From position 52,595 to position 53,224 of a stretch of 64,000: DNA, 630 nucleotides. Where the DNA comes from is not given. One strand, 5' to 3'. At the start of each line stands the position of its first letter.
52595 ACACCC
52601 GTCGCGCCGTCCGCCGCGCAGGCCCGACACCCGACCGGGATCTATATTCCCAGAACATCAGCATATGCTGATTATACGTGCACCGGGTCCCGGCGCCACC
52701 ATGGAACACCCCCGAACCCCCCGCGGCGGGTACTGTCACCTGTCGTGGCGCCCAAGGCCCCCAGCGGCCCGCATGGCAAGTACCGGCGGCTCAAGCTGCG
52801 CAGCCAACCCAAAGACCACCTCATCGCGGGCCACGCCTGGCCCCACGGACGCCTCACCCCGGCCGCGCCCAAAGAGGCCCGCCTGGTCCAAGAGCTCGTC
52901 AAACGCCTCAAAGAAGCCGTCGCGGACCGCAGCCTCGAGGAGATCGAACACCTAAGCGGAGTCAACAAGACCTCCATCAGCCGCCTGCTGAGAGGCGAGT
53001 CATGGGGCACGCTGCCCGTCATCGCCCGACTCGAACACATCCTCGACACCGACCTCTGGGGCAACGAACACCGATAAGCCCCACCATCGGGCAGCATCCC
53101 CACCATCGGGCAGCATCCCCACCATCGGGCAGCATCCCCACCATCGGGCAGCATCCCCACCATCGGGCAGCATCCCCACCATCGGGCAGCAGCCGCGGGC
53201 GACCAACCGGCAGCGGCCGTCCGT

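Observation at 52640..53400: Replication-origin-like arrangement: palindromic operator, XRE gene, then two different iteron-like arrays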

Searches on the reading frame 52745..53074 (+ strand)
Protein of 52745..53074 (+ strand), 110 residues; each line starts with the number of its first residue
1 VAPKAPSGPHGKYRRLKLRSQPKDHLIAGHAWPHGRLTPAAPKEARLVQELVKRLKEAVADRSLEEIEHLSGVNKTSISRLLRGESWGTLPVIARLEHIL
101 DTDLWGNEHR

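Call 12: find_homologous_proteins(query=window:52745-53074:+, max_evalue=0.001)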
Query window:52745-53074:+ (110 aa): 58 proteins with E <= 0.001 among 71 candidates.
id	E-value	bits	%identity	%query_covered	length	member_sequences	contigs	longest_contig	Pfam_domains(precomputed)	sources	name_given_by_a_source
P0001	1.0e-66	241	100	100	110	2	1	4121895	-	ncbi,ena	-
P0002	1.6e-57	211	88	100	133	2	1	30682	-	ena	-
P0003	4.1e-57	210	88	100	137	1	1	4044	-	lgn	-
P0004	5.0e-57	209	89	97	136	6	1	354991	-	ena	-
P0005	8.7e-52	192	85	100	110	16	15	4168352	PF01381.29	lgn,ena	-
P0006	3.7e-49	184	80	100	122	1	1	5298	PF01381.29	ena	-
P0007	9.3e-49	183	80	100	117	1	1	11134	PF01381.29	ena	-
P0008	1.0e-48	183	80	100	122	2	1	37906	PF01381.29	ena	-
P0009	1.5e-48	182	79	100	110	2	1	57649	PF01381.29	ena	-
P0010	5.9e-48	180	81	100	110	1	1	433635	-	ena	-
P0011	1.0e-47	179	76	100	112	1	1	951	PF01381.29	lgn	-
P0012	1.7e-46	175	77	100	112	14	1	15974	-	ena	-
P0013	3.9e-46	174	75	100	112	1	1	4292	-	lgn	-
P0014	7.0e-46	173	75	100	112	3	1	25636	-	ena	-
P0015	1.2e-45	173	80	95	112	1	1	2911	-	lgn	-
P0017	2.4e-45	172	75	100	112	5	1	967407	-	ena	-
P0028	3.9e-43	165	70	100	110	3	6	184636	PF13560.13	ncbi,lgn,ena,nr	ncbi:MAG: helix-turn-helix transcriptional regulator [Acidimicrobiaceae bacterium]|nr:helix-turn-hel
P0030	2.3e-42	162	72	100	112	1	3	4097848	PF01381.29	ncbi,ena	-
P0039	2.5e-37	146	67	100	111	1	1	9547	PF01381.29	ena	-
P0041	5.2e-36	142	88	71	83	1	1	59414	PF01381.29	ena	-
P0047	2.6e-29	120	63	90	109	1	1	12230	PF01381.29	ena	-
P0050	2.0e-26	111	57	86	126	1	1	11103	PF01381.29,PF13560.13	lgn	-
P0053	1.8e-23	101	51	95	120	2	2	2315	PF13560.13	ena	-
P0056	1.1e-22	99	76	57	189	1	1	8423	PF01381.29,PF13560.13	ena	-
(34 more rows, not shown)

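Call 13: find_encoding_contigs(protein=P0001, flank=6000, max_places=3)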
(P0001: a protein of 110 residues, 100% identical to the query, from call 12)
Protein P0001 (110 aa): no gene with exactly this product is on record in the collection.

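Call 14: find_encoding_contigs(protein=P0005, flank=6000, max_places=6)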
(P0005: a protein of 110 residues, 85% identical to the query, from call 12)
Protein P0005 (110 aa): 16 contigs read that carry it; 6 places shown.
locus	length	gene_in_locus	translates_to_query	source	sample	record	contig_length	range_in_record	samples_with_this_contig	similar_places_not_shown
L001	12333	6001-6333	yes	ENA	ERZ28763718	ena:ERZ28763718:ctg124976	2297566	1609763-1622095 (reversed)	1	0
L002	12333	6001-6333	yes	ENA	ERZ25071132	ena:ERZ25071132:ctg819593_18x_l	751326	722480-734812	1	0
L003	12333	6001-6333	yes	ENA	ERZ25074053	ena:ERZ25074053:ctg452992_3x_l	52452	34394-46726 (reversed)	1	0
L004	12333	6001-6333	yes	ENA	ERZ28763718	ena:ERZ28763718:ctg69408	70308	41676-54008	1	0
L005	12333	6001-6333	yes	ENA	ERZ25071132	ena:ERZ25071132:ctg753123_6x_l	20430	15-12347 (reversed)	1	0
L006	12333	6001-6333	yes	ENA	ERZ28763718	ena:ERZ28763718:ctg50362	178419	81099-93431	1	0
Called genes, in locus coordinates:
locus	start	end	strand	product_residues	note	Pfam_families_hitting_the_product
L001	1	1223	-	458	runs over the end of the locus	-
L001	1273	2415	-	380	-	PF00004:AAA (weak), PF07728:AAA_5 (weak)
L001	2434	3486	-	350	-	-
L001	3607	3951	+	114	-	-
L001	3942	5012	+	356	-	PF00665:rve (faint), PF13683:rve_3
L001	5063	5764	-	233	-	-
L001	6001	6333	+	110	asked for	PF01381:HTH_3 (weak)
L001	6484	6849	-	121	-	PF00275:EPSP_synthase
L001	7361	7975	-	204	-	-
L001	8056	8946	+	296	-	PF00149:Metallophos, PF12850:Metallophos_2 (faint)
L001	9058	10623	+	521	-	PF01548:DEDD_Tnp_IS110, PF02371:Transposase_20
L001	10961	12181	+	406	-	PF01548:DEDD_Tnp_IS110, PF02371:Transposase_20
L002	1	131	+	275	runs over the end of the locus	PF18755:RAMA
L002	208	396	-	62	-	-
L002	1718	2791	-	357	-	PF13203:DUF2201_N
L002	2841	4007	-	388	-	PF00004:AAA (weak), PF07728:AAA_5 (faint)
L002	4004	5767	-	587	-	-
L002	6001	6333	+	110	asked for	PF01381:HTH_3 (weak)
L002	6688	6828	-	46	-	-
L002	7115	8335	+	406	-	PF01548:DEDD_Tnp_IS110, PF02371:Transposase_20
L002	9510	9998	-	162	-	PF00383:dCMP_cyt_deam_1, PF14437:MafB19-deam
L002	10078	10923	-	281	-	PF01063:Aminotran_4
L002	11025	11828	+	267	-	PF10517:DM13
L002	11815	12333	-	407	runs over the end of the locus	-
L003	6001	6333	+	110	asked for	PF01381:HTH_3 (weak)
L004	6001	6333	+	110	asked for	PF01381:HTH_3 (weak)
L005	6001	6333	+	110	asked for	PF01381:HTH_3 (weak)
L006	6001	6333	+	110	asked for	PF01381:HTH_3 (weak)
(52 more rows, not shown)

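Call 15: find_encoding_contigs(protein=P0030, flank=6000, max_places=3)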
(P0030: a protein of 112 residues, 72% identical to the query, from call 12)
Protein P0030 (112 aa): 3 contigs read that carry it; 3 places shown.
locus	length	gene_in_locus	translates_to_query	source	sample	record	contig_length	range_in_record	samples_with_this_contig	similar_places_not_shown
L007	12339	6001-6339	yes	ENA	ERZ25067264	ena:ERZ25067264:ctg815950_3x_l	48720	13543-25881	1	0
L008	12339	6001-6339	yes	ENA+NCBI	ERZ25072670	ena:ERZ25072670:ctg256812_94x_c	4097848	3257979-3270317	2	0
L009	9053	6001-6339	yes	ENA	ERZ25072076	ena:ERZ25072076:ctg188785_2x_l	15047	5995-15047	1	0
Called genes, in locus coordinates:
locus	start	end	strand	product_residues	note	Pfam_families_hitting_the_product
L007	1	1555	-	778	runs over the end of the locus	PF02481:DNA_processg_A, PF01816:LRV (faint)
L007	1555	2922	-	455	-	PF13203:DUF2201_N, PF09967:DUF2201, PF13519:VWA_2 (weak)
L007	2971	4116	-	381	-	PF13191:AAA_16 (faint), PF00004:AAA (weak), PF07726:AAA_3 (faint), PF07728:AAA_5 (weak)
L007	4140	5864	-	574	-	-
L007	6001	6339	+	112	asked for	PF01381:HTH_3 (weak)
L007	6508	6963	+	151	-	-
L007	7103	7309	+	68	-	-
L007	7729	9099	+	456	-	-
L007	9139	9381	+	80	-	PF01695:IstB_IS21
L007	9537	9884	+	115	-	-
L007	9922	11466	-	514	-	-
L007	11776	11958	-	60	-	-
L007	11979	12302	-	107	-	-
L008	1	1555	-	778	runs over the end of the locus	PF02481:DNA_processg_A, PF01816:LRV (faint)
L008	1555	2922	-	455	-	PF13203:DUF2201_N, PF09967:DUF2201, PF13519:VWA_2 (weak)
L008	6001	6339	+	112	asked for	PF01381:HTH_3 (weak)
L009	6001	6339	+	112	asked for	PF01381:HTH_3 (weak)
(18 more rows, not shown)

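Call 18: find_encoding_contigs(protein=P0004, flank=6000, max_places=4)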
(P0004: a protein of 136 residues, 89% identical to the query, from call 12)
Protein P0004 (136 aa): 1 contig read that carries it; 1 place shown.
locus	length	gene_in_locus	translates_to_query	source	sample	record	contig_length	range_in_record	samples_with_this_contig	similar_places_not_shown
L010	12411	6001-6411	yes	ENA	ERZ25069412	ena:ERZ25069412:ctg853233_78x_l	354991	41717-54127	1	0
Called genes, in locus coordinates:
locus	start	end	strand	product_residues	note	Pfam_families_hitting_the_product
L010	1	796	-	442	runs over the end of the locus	PF00275:EPSP_synthase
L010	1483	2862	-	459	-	PF13203:DUF2201_N, PF09967:DUF2201, PF13519:VWA_2 (weak)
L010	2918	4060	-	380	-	PF00004:AAA (weak), PF07728:AAA_5 (weak)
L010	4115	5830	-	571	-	PF25591:LRV_2 (faint), PF02985:HEAT (faint), PF01816:LRV (weak)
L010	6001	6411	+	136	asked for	-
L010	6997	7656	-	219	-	-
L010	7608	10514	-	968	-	-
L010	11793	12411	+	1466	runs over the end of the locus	PF13646:HEAT_2 (faint)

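Call 19: find_encoding_contigs(protein=P0002, flank=6000, max_places=3)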
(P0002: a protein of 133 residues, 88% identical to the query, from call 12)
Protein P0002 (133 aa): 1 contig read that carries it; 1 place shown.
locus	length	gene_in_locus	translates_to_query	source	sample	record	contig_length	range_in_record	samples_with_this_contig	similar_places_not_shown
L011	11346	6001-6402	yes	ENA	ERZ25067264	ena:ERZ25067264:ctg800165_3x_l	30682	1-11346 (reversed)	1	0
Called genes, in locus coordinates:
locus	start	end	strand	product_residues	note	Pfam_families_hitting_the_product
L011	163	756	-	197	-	PF13203:DUF2201_N, PF09967:DUF2201, PF13519:VWA_2 (weak)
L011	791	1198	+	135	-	-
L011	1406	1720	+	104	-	-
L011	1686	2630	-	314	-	-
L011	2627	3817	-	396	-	-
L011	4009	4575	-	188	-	-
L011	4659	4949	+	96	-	PF01527:HTH_Tnp_1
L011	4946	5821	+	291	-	PF13384:HTH_23 (faint), PF13276:HTH_21, PF00665:rve, PF13683:rve_3, PF13333:rve_2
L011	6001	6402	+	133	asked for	-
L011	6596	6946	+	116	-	-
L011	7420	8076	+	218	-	-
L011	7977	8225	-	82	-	-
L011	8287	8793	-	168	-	-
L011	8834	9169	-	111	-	-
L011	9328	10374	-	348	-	PF22022:Phage_int_M, PF00589:Phage_integrase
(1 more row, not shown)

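Call 27: find_encoding_contigs(protein=P0003, flank=4000, max_places=2)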
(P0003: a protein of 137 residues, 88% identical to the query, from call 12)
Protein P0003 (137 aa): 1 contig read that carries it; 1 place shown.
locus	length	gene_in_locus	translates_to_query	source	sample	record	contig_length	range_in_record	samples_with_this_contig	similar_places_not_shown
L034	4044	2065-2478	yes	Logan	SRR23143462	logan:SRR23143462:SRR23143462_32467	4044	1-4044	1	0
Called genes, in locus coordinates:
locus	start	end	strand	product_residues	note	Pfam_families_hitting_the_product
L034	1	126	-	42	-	?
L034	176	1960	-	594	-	PF25591:LRV_2 (faint), PF13646:HEAT_2 (faint), PF02985:HEAT (faint), PF01816:LRV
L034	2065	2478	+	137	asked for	-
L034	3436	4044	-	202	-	?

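Call 28: find_encoding_contigs(protein=P0010, flank=6000, max_places=2)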
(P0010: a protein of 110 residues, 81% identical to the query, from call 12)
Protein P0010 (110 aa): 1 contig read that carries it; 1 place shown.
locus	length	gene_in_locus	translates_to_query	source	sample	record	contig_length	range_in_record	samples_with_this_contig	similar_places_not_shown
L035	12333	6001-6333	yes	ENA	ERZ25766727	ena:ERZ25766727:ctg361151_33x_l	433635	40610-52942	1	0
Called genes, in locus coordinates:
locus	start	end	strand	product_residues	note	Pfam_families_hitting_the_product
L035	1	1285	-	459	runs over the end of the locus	PF18928:DUF5677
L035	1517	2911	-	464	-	PF13203:DUF2201_N, PF09967:DUF2201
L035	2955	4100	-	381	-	PF00004:AAA (weak), PF07728:AAA_5 (faint)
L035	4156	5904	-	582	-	-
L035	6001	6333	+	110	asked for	-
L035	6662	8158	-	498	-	-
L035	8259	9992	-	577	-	-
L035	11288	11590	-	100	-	-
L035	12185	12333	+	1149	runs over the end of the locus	PF00082:Peptidase_S8, PF25390:WD40_RLD (weak), PF13540:RCC1_2 (weak), PF25390:WD40_RLD, PF13540:RCC1_2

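Call 29: find_encoding_contigs(protein=P0009, flank=6000, max_places=2)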
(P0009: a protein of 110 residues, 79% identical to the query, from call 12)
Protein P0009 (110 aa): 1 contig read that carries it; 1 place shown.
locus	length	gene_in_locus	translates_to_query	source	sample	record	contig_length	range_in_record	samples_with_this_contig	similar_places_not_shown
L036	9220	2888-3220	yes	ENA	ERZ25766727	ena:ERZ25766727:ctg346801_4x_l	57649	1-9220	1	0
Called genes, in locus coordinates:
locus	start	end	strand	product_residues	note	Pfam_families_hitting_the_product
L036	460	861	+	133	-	-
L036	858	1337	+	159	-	-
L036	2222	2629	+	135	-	PF13683:rve_3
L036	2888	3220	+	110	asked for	PF01381:HTH_3 (weak)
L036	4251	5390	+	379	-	-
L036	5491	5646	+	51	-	-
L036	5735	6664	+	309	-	PF00395:SLH (weak), PF25390:WD40_RLD, PF13540:RCC1_2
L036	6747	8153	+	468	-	PF13551:HTH_29 (faint), PF13683:rve_3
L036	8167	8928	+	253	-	-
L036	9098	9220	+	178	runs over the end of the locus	-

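Call 43: search_protein_families(library=padloc, max_evalue=0.001, proteins=[window:52745-53074:+])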
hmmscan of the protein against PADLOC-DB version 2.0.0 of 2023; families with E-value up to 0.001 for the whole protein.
window:52745-53074:+ (110 aa): 0 families

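Call 47: list_cluster_members(proteins=[P0001, P0005, P0030])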
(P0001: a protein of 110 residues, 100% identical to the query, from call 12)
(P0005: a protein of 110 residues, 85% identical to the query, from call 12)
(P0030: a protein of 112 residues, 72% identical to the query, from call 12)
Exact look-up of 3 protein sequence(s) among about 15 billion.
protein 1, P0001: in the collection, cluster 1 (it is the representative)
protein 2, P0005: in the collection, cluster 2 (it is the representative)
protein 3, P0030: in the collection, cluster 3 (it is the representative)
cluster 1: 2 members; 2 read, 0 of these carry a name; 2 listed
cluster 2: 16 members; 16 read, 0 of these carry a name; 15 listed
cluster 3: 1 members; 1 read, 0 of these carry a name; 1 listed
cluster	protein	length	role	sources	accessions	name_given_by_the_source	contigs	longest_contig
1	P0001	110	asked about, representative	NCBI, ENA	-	-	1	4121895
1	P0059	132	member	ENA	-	-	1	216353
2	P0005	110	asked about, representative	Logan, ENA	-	-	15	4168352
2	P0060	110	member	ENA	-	-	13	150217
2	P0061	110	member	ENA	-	-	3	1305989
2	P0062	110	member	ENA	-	-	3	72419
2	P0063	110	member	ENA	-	-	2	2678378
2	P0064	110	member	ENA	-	-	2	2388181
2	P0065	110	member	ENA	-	-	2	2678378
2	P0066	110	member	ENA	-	-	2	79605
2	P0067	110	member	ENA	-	-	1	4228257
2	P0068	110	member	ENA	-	-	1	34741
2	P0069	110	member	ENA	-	-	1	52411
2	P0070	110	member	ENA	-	-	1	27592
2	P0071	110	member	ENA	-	-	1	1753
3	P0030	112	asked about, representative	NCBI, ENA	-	-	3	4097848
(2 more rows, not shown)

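Call 48: find_encoding_contigs(protein=P0059, flank=10000, max_places=3)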
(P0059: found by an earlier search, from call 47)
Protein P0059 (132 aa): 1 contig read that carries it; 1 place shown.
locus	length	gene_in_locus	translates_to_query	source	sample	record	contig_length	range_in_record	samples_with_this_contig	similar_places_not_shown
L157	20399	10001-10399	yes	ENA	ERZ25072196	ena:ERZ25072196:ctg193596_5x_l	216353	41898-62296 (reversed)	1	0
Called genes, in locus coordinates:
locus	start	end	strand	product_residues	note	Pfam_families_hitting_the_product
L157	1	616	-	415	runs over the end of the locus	PF01420:Methylase_S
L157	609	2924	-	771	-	PF12161:HsdM_N, PF02384:N6_Mtase, PF07669:Eco57I (weak)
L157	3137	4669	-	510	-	-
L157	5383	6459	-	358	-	PF13203:DUF2201_N, PF09967:DUF2201, PF13519:VWA_2 (faint)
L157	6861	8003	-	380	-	PF00004:AAA (weak), PF07728:AAA_5 (weak)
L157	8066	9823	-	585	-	PF25591:LRV_2 (faint), PF13646:HEAT_2 (faint), PF02985:HEAT (faint), PF01816:LRV (weak)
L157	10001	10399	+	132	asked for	-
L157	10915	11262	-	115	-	PF00275:EPSP_synthase (weak)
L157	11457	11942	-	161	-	PF00275:EPSP_synthase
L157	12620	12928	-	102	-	-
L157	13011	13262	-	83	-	-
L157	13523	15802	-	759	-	-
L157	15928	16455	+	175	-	-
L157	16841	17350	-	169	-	-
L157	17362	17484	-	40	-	-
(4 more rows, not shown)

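Call 57: find_encoding_contigs(protein=P0041, flank=5000, max_places=3)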
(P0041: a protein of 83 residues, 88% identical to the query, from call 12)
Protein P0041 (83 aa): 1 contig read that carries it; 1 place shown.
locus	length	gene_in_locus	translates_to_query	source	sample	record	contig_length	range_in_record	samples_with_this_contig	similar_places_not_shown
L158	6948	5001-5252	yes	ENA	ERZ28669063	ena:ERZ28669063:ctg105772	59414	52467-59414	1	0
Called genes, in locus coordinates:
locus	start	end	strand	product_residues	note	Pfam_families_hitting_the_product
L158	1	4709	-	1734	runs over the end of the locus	PF04851:ResIII (faint), PF13307:Helicase_C_2, PF00270:DEAD, PF00271:Helicase_C, PF16124:RecQ_Zn_bind (weak)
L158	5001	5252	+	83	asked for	PF01381:HTH_3 (weak)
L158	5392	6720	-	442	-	PF00275:EPSP_synthase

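Call 58: find_encoding_contigs(protein=P0008, flank=5000, max_places=3)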
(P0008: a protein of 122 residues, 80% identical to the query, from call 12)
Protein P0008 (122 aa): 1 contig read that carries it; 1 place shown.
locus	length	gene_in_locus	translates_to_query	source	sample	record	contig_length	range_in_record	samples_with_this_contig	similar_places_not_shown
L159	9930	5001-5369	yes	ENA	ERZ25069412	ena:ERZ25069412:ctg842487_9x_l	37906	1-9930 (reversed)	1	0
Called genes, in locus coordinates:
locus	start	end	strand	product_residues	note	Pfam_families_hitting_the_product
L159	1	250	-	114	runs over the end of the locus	-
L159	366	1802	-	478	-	PF13203:DUF2201_N, PF09967:DUF2201, PF13519:VWA_2 (faint)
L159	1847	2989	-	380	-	PF00004:AAA (weak), PF07728:AAA_5 (weak)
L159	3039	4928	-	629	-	PF01816:LRV (faint), PF25591:LRV_2 (faint), PF13646:HEAT_2 (faint), PF02985:HEAT (faint)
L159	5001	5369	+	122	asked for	PF01381:HTH_3 (weak)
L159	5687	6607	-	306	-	-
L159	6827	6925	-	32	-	-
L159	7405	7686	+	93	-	-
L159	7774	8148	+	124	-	-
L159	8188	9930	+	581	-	?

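Call 61: find_encoding_contigs(protein=P0017, flank=5000, max_places=5)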
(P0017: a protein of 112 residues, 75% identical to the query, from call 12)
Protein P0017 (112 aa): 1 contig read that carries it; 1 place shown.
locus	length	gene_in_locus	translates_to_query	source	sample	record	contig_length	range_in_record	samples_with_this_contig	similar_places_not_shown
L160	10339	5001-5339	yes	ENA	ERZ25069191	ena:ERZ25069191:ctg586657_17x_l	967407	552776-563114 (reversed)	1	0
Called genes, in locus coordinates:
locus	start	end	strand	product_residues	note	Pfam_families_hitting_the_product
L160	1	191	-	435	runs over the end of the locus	-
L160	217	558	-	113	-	-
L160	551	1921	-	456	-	PF13203:DUF2201_N, PF09967:DUF2201, PF13519:VWA_2 (faint)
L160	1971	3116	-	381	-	PF00004:AAA (faint), PF07728:AAA_5 (weak)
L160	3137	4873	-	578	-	PF02985:HEAT (faint), PF01816:LRV (faint), PF13646:HEAT_2 (faint)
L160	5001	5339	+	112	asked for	-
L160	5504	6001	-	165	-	-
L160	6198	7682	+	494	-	PF00665:rve, PF22483:Mu-transpos_C_2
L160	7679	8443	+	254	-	PF01695:IstB_IS21, PF00308:Bac_DnaA, PF13604:AAA_30 (weak)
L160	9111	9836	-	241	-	PF00596:Aldolase_II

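Call 63: search_dna_similar(query=window:52745-53074:+, collection=plasmids, mode=protein, max_evalue=0.001, max_rows=10)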
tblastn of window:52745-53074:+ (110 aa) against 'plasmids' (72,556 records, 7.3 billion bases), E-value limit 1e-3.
Records with a match: 15; places in all: 15; records where one place covers at least 80% of the query: 3.
Best place of each record, by identity: <60% 15.
By first word of the organism name: Streptomyces 8; Mycobacterium 4; Curtobacterium 2; Embleya 1.
By predicted mobility (MOB-suite, as given by PLSDB): non-mobilizable 11; mobilizable 4.
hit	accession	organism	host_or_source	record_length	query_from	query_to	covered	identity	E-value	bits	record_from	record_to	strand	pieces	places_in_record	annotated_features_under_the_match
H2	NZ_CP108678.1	Streptomyces sp. NBC_01216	-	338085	1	105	95%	36.4%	5e-8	56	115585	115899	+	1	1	helix-turn-helix transcriptional regulator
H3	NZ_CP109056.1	Streptomyces sp. NBC_01304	-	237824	4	105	93%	32.4%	1e-4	46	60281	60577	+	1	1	helix-turn-helix transcriptional regulator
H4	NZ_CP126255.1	Curtobacterium sp. MCSS17_016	-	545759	7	105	90%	31.4%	1e-5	49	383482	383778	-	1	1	helix-turn-helix domain-containing protein | nucleotidyltransferase domain-containing protein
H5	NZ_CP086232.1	Streptomyces clavuligerus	whole organism,soil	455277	22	105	76%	36.0%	2e-7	54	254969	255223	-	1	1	transcriptional regulator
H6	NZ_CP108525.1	Streptomyces zaomyceticus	-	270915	22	105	76%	34.9%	2e-5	49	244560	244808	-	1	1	helix-turn-helix transcriptional regulator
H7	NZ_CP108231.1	Streptomyces zaomyceticus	-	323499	22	105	76%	34.9%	3e-5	48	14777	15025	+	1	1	helix-turn-helix transcriptional regulator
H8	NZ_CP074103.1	Streptomyces mirabilis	fresh creek bank soil, topsoil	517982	22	105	76%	33.7%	3e-7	54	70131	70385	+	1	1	helix-turn-helix transcriptional regulator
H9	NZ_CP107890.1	Streptomyces sp. NBC_00470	-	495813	22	96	68%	37.7%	4e-4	45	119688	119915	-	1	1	helix-turn-helix transcriptional regulator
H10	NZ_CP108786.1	Embleya sp. NBC_00888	-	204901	22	105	76%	33.3%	3e-5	48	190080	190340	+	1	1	helix-turn-helix transcriptional regulator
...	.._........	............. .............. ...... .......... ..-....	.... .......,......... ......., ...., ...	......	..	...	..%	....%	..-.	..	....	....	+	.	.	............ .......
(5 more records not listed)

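Call 64: search_dna_similar(query=window:52745-53074:+, collection=phages, mode=protein, max_evalue=0.001, max_rows=10)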
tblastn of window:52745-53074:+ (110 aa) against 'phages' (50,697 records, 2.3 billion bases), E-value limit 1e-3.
No match.

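Call 65: get_annotated_region(hit=H2, flank=7000)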
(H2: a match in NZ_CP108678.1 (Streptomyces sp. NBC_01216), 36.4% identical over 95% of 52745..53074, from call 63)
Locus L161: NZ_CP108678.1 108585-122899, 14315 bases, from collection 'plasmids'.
description: Streptomyces sp. NBC_01216 plasmid unnamed1, complete sequence
organism: Streptomyces sp. NBC_01216 (NCBI taxid 2903778)
taxonomy: Bacteria; Actinomycetota; Actinomycetes; Kitasatosporales; Streptomycetaceae; Streptomyces; Streptomyces sp. NBC 01216
host: -; source: -; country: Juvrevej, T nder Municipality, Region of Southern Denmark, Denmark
typing (MOB-suite, as given by PLSDB): non-mobilizable
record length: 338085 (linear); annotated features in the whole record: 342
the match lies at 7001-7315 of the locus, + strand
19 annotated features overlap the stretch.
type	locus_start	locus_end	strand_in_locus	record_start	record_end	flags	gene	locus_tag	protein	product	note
CDS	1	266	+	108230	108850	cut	-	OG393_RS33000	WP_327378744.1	hypothetical protein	-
CDS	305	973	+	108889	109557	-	-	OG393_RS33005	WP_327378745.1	hypothetical protein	-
CDS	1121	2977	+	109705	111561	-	-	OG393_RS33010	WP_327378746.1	RNB domain-containing ribonuclease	-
CDS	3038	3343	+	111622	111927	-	-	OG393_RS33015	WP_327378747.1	hypothetical protein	-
CDS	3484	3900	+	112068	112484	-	-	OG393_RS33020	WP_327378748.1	hypothetical protein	-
CDS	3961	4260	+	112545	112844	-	-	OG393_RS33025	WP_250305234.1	hypothetical protein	-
CDS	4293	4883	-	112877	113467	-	-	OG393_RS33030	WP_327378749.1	hypothetical protein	-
CDS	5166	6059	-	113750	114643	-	-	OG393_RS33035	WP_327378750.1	hypothetical protein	-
CDS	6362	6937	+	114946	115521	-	-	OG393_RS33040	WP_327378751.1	hypothetical protein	-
CDS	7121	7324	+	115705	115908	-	-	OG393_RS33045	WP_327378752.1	helix-turn-helix transcriptional regulator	-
CDS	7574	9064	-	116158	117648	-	-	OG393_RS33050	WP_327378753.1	hypothetical protein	-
CDS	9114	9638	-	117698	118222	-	-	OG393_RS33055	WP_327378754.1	hypothetical protein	-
CDS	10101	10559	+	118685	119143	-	-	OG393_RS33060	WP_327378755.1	hypothetical protein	-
CDS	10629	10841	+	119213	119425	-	-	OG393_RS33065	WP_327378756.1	hypothetical protein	-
CDS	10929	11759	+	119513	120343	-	-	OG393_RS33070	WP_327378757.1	hypothetical protein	-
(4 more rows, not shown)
